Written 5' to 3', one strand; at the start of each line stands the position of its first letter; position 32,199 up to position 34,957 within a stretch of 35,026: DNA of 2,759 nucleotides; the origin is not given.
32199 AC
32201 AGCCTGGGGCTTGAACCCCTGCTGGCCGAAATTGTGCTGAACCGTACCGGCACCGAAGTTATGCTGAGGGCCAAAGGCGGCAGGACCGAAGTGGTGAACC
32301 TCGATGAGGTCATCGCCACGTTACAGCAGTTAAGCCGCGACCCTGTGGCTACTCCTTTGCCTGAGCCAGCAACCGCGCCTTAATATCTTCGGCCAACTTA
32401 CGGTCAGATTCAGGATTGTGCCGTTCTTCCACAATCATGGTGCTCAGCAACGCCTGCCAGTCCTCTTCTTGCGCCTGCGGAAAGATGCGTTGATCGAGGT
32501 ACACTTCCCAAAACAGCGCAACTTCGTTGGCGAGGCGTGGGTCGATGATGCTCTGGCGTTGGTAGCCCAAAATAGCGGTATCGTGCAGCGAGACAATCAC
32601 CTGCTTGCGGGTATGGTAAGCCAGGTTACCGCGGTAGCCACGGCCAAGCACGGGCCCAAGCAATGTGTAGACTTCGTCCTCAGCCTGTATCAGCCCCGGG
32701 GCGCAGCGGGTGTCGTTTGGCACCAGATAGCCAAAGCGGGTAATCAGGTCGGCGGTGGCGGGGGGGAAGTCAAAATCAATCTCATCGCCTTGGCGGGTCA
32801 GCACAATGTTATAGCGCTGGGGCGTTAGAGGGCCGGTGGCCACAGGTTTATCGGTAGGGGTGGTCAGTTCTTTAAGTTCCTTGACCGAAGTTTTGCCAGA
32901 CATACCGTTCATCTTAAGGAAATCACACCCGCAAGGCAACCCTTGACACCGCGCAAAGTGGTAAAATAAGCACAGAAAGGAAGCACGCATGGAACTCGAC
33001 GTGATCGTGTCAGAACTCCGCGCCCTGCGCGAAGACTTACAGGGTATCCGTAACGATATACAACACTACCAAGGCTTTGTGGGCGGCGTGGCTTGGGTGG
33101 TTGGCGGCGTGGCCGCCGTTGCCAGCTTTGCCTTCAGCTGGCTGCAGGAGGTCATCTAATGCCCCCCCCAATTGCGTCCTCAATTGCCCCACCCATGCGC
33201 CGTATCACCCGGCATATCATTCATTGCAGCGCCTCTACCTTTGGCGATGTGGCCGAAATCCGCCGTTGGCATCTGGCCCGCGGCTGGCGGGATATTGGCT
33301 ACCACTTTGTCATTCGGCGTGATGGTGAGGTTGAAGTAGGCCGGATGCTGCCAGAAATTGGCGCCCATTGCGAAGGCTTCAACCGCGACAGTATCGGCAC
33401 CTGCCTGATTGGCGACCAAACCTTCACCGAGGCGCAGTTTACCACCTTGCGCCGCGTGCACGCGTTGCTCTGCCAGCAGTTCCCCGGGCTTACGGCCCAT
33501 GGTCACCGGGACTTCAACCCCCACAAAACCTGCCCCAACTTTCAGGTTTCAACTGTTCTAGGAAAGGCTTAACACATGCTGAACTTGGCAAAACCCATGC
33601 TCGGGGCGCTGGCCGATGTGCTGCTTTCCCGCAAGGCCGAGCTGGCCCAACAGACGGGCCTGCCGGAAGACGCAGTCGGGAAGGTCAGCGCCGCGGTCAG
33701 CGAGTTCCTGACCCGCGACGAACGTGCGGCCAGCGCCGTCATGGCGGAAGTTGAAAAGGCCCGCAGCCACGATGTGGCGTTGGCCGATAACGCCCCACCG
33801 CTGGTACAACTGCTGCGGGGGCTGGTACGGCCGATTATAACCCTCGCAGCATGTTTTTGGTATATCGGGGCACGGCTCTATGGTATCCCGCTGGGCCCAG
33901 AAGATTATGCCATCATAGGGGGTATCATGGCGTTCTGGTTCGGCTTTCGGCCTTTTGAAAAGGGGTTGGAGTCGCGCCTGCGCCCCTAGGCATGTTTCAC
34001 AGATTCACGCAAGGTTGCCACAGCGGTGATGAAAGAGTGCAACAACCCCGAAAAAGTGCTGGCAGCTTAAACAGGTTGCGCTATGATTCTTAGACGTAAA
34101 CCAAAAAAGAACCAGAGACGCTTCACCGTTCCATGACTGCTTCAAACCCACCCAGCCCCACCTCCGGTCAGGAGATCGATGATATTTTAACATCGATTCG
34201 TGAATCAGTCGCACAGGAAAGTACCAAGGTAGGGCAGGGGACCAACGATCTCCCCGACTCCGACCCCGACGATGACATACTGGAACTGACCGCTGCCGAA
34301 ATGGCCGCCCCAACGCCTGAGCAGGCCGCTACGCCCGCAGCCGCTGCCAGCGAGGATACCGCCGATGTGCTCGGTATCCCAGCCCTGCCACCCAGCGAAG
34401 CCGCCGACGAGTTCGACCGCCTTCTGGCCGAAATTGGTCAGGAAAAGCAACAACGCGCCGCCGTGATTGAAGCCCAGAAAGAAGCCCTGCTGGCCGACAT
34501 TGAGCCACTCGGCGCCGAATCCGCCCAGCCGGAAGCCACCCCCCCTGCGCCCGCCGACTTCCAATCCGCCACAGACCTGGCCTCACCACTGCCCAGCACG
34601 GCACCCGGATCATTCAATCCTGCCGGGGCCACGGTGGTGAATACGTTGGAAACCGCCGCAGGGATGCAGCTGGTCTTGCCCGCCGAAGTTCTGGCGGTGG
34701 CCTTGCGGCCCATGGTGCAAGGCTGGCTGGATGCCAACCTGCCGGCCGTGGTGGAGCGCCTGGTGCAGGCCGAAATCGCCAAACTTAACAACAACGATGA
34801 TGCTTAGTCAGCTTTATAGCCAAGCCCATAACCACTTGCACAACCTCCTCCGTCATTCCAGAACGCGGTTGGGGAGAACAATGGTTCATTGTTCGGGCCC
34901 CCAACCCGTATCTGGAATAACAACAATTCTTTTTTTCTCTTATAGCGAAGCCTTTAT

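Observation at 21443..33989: Compact head-tail-lysis-only, short-tailed-phage-like cluster between rpsP and popZ: candidate GTA-like / domesticated particle locus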

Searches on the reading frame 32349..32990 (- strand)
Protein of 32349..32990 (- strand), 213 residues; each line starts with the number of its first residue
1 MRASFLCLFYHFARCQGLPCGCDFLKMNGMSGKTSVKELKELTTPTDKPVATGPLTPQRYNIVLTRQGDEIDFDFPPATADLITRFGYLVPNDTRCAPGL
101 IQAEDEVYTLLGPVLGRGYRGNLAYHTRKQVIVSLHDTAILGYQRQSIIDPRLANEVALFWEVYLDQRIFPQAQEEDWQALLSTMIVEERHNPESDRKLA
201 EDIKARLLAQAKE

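Call 6: search_protein_families(library=pfam, proteins=[window:32349-32990:-], max_evalue=0.01)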
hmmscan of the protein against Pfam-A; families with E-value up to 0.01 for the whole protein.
window:32349-32990:- (213 aa): 0 families

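Call 8: search_protein_families(library=phrogs, proteins=[window:32349-32990:-], max_evalue=0.01)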
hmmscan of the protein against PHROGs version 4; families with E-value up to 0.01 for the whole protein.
window:32349-32990:- (213 aa): 0 families

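Call 31: search_protein_families(library=ncbifam, proteins=[window:32349-32903:-], max_evalue=1)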
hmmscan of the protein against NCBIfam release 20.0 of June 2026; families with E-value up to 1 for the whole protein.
window:32349-32903:- (184 aa): 0 families

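Call 32: search_solved_structures(query=window:32349-32903:-, max_evalue=10)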
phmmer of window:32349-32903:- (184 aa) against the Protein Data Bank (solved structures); distinct sequences matched with E-value up to 10: 3.
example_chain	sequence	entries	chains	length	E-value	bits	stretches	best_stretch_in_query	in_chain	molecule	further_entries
7bu0_A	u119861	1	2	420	0.051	16.6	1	74-112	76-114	Uncharacterized protein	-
6yk8_A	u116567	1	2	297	0.061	16.3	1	74-112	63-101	Uncharacterized protein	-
9ipu_L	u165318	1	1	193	0.19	14.7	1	61-184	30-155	E3 ubiquitin-protein ligase RNF168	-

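Call 45: search_protein_families(library=pfam, proteins=[window:32349-32903:-], max_evalue=1)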
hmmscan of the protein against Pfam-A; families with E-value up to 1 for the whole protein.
window:32349-32903:- (184 aa): 0 families

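Call 47: find_homologous_proteins(query=window:32349-32903:-, max_evalue=0.001)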
Query window:32349-32903:- (184 aa): 123 proteins with E <= 0.001 among 442 candidates; the best 120 are listed.
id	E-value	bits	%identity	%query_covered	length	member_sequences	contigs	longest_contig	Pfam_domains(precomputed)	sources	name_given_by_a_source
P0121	8.8e-118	408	100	100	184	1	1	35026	-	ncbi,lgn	-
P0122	6.2e-96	337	88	91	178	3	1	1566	-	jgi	jgi:hypothetical protein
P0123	5.2e-93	328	85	93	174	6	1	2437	-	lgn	-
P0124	3.8e-92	325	84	91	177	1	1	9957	-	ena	-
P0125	2.4e-86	306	81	90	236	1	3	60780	-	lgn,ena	-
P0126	3.6e-86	305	78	91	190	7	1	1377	-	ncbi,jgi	jgi:hypothetical protein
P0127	4.7e-86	305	75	99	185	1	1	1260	-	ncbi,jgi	jgi:hypothetical protein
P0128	6.5e-86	305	75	99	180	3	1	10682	-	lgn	-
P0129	1.2e-85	304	80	90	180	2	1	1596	-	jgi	-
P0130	1.4e-85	304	80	90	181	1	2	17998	-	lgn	-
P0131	1.5e-85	303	76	95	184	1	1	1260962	-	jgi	jgi:hypothetical protein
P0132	3.1e-85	302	79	91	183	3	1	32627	-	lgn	-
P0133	3.8e-85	302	79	91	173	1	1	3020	-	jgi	jgi:hypothetical protein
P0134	5.0e-85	302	80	91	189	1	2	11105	-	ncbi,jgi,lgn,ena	jgi:hypothetical protein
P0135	1.4e-84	300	79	91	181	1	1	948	-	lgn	-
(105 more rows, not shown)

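Call 54: predict_structure(alignment_id=A2)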
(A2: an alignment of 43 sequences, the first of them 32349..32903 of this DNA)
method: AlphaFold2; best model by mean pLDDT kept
length: 184 residues; sequences in the alignment: 43
mean_pLDDT: 88.4   pTM: 0.79
mean pLDDT of the five models: 88.4, 87.2, 86.7, 86.2, 86.0
residues with pLDDT >= 90: 135; 70-90: 25; 50-70: 12; < 50: 12
segments of 3 or more residues with pLDDT < 50: 16-20
pLDDT, mean of each block of 10 residues (from residue 1): 52 48 76 88 85 97 97 97 95 95 95 98 94 97 96 96 95 92 85
secondary structure, 60 per line:
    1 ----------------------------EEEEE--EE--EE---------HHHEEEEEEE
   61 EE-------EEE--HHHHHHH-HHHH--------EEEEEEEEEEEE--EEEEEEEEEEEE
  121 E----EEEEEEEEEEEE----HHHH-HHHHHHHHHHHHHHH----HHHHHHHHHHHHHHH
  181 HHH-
elements in order: E29-33 E54-62 E70-72 H75-81 H83-86 E95-106 E109-121 E126-137 H142-145 H147-161 H166-183

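Call 57: fold_search(model_id=the predicted structure, library=pdb)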
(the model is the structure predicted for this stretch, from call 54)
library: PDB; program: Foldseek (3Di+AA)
matches with E <= 10: 913; with E <= 0.001: 0
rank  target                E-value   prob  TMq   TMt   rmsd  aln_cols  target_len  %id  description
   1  3nwz_A                4.9e-02  0.28  0.16  0.18  13.7       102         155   13  Crystal Structure of BH2602 protein from Bacillus halodurans with CoA, Northeast Structural Genomics Consortium Target (released 2010-09-08)
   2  3nwz_C                7.4e-02  0.25  0.16  0.19  12.7       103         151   13  Crystal Structure of BH2602 protein from Bacillus halodurans with CoA, Northeast Structural Genomics Consortium Target (released 2010-09-08)
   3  5kl9_A                8.8e-02  0.11  0.11  0.15  15.4       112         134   13  Crystal structure of a putative acyl-CoA thioesterase EC709/ECK0725 from Escherichia coli in complex with CoA (released 2016-07-06)
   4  8js5_C                1.0e-01  0.14  0.17  0.14  14.4       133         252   14  Dimeric PAS domains of oxygen sensor FixL with ferric unliganded heme (released 2024-06-26)
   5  1vh5_A                1.0e-01  0.12  0.14  0.18  14.4       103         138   13  Crystal structure of a putative thioesterase (released 2003-12-30)
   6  4zy8_D                1.1e-01  0.25  0.20  0.24  13.7       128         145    6  K. lactis Lst4 longin domain (released 2016-04-13)
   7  4k49_A                1.1e-01  0.20  0.15  0.20  14.7       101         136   11  X-ray crystal structure of E. coli YdiI complexed with 2,4-dihydroxyphenacyl CoA (released 2014-07-30)
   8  5t06_A                1.5e-01  0.15  0.15  0.20  15.4       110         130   12  Crystal structure of a putative acyl-CoA thioesterase EC709/ECK0725 from Escherichia coli in complex with Hexanoyl-CoA (released 2016-09-07)
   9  8js5_B                1.5e-01  0.10  0.17  0.14  13.9       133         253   12  Dimeric PAS domains of oxygen sensor FixL with ferric unliganded heme (released 2024-06-26)
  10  9r2r_A                1.7e-01  0.23  0.20  0.24   9.3        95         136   13  De novo designed M7 protein fold (released 2025-05-14)
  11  4k4c_A                1.7e-01  0.14  0.15  0.19  15.7       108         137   14  X-ray crystal structure of E. coli YbdB complexed with phenacyl-CoA (released 2014-07-30)
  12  6fdg_B                1.8e-01  0.10  0.15  0.18  17.7       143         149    7  Novel crystal structure of DHNA-CoA Thioesterase from Staphylococcus aureus (released 2018-02-21)
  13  3dkz_B                1.9e-01  0.12  0.16  0.22  16.6       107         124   18  Crystal structure of the Q7W9W5_BORPA protein from Bordetella parapertussis. Northeast Structural Genomics Consortium  (released 2008-08-26)
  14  4i45                  1.9e-01  0.06  0.13  0.17  15.9       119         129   11  Crystal Structure of Orf6 protein from Photobacterium profundum, Mg2+-bound form (released 2013-02-27)
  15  3gek_D                2.0e-01  0.13  0.14  0.20  16.4       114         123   10  Crystal structure of putative thioesterase yhdA from Lactococcus lactis. Northeast Structural Genomics Consortium Targ (released 2009-03-17)
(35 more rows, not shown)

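Call 58: fold_search(model_id=the predicted structure, library=viral)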
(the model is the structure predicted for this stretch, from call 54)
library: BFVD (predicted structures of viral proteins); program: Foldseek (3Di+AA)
matches with E <= 10: 831; with E <= 0.001: 0
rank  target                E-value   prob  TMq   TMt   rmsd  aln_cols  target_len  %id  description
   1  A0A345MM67            1.2e-02  0.91  0.26  0.17   6.0        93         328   13  (no name in the UniProt tables at hand)
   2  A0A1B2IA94            2.2e-02  0.80  0.23  0.23   7.2        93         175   14  Uncharacterized protein [Erwinia phage vB_EamM_Asesino]
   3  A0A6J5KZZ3            4.3e-02  0.21  0.16  0.17  17.3       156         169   11  PAS domain [uncultured Caudovirales phage]
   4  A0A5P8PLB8            4.5e-02  0.77  0.24  0.41   5.6        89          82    2  Uncharacterized protein [Stenotrophomonas phage Mendera]
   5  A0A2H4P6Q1            4.5e-02  0.57  0.24  0.39   6.3        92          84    4  Uncharacterized protein [Pseudomonas phage tabernarius]
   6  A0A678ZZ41            5.4e-02  0.85  0.27  0.44   5.0        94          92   12  Uncharacterized protein [Pectobacterium phage Arno162]
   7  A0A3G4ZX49            6.1e-02  0.15  0.18  0.13  18.1       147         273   11  Uncharacterized protein [Edafosvirus sp.]
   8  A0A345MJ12            6.5e-02  0.41  0.26  0.34  11.2       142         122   12  Uncharacterized protein [Gordonia phage Daredevil]
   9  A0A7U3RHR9            6.5e-02  0.33  0.17  0.26   9.7       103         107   11  (no name in the UniProt tables at hand)
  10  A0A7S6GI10            6.8e-02  0.25  0.16  0.28  10.2        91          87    5  (no name in the UniProt tables at hand)
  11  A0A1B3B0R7            6.8e-02  0.13  0.14  0.20  14.2       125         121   10  Uncharacterized protein [Gordonia phage Jumbo]
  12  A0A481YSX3            7.7e-02  0.41  0.19  0.33   8.1        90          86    6  Uncharacterized protein [Marseillevirus LCMAC101]
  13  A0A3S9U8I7            8.2e-02  0.90  0.25  0.48   4.8        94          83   15  (no name in the UniProt tables at hand)
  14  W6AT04                9.2e-02  0.28  0.19  0.28   6.6       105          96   10  Uncharacterized protein [Enterobacter phage PG7]
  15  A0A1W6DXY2            1.0e-01  0.54  0.24  0.40   5.7        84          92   12  Uncharacterized protein [Rhodococcus phage Toil]
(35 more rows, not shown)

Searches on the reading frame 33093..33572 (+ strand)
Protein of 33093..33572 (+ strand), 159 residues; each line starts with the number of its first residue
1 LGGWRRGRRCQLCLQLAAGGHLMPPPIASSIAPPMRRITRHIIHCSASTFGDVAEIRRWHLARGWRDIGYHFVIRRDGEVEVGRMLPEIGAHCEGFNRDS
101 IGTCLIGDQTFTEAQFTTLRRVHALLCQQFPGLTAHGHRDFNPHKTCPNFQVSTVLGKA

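Call 6: search_protein_families(library=pfam, proteins=[window:33093-33572:+], max_evalue=0.01)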
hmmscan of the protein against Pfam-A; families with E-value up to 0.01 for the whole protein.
window:33093-33572:+ (159 aa): 1 family
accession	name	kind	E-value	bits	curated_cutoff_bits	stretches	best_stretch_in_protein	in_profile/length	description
PF01510.30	Amidase_2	-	2.5e-15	57.4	26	1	36-149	3-130/131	N-acetylmuramoyl-L-alanine amidase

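Call 8: search_protein_families(library=phrogs, proteins=[window:33093-33572:+], max_evalue=0.01)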
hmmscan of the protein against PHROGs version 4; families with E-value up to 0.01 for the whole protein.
window:33093-33572:+ (159 aa): 4 families
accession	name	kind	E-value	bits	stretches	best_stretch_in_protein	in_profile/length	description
phrog_822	-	lysis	1.3e-42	147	1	34-156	20-153/215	amidase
phrog_1493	-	lysis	1.2e-25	91.5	1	32-153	28-156/394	endolysin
phrog_35436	-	lysis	1.9e-13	51.3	1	36-149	17-135/266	amidase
phrog_1794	-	lysis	4.4e-05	24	1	38-149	56-180/336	amidase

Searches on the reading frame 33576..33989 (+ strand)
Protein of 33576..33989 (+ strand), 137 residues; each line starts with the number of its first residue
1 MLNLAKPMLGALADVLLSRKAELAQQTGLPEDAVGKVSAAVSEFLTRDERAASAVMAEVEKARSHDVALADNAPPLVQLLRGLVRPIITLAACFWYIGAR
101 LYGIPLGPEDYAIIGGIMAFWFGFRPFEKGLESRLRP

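Call 6: search_protein_families(library=pfam, proteins=[window:33576-33989:+], max_evalue=0.01)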
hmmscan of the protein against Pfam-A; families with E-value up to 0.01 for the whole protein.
window:33576-33989:+ (137 aa): 0 families

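Call 8: search_protein_families(library=phrogs, proteins=[window:33576-33989:+], max_evalue=0.01)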
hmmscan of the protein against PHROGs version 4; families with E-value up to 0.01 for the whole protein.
window:33576-33989:+ (137 aa): 1 family
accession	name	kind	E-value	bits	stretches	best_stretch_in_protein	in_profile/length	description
phrog_6637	-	unknown function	5.1e-05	24.3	1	56-131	66-158/160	-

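Call 31: search_protein_families(library=ncbifam, proteins=[window:33576-33989:+], max_evalue=1)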
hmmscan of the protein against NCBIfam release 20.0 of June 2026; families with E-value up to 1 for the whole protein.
window:33576-33989:+ (137 aa): 0 families

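Call 45: search_protein_families(library=pfam, proteins=[window:33576-33989:+], max_evalue=1)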
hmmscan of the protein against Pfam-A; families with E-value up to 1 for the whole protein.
window:33576-33989:+ (137 aa): 2 families
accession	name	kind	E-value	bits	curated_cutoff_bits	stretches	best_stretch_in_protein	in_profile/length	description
PF11588.13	DUF3243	-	0.1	13.4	27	1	16-52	12-48/79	Protein of unknown function (DUF3243)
PF13581.12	HATPase_c_2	-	0.12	12.8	27.4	1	20-47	15-42/127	Histidine kinase-like ATPase domain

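Call 53: search_protein_families(library=pfam, alignment_id=A3, max_evalue=1)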
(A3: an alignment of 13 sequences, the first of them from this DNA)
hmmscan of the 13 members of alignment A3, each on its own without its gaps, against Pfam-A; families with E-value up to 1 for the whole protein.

A. member 1, seq(137 aa): 2 families
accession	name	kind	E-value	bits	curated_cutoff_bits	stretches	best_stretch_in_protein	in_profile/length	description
PF11588.13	DUF3243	-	0.1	13.4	27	1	16-52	12-48/79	Protein of unknown function (DUF3243)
PF13581.12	HATPase_c_2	-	0.12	12.8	27.4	1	20-47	15-42/127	Histidine kinase-like ATPase domain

B. families by the number of members that match (of 13 scanned): 20 families
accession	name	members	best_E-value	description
PF11351.13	GTA_holin_3TM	3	0.07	Holin of 3TMs, for gene-transfer release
PF16787.10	NDC10_II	2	0.053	Centromere DNA-binding protein complex CBF3 subunit, domain 2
PF11588.13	DUF3243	2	0.1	Protein of unknown function (DUF3243)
PF07314.17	Lit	1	0.00018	Lipoprotein intramolecular transacylase Lit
PF07022.19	Phage_CI_repr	1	0.018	Bacteriophage CI repressor helix-turn-helix domain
PF01418.23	HTH_6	1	0.022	Helix-turn-helix domain, rpiR family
PF24267.1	HVO_1552_C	1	0.026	HVO_1552, C-terminal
PF08443.16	RimK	1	0.026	RimK-like ATP-grasp domain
PF22719.1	SNaCT12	1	0.028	Short NACHT-associated C-Terminal domain, family 12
PF05043.19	Mga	1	0.043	Mga helix-turn-helix domain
PF20993.2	CENPH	1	0.063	CENPH protein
PF01381.28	HTH_3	1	0.09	Helix-turn-helix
PF13581.12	HATPase_c_2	1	0.12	Histidine kinase-like ATPase domain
PF23218.1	PH_AIR9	1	0.13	AIR9 PH-like domain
PF20849.2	TelK_muzzle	1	0.14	Protelomerase, muzzle domain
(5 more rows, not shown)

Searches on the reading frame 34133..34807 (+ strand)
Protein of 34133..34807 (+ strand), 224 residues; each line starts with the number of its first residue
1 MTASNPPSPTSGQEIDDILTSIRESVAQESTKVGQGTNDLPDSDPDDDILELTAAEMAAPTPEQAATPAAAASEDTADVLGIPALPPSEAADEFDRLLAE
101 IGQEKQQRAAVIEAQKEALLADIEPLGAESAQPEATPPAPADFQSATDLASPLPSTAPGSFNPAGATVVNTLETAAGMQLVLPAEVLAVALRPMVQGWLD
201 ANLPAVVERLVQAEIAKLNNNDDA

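Call 6: search_protein_families(library=pfam, proteins=[window:34133-34807:+], max_evalue=0.01)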
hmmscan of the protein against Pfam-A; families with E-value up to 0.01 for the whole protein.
window:34133-34807:+ (224 aa): 1 family
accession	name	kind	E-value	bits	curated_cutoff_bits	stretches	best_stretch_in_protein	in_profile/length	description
PF10691.14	DUF2497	-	2.1e-11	44.6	27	1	188-218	43-73/75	Protein of unknown function (DUF2497)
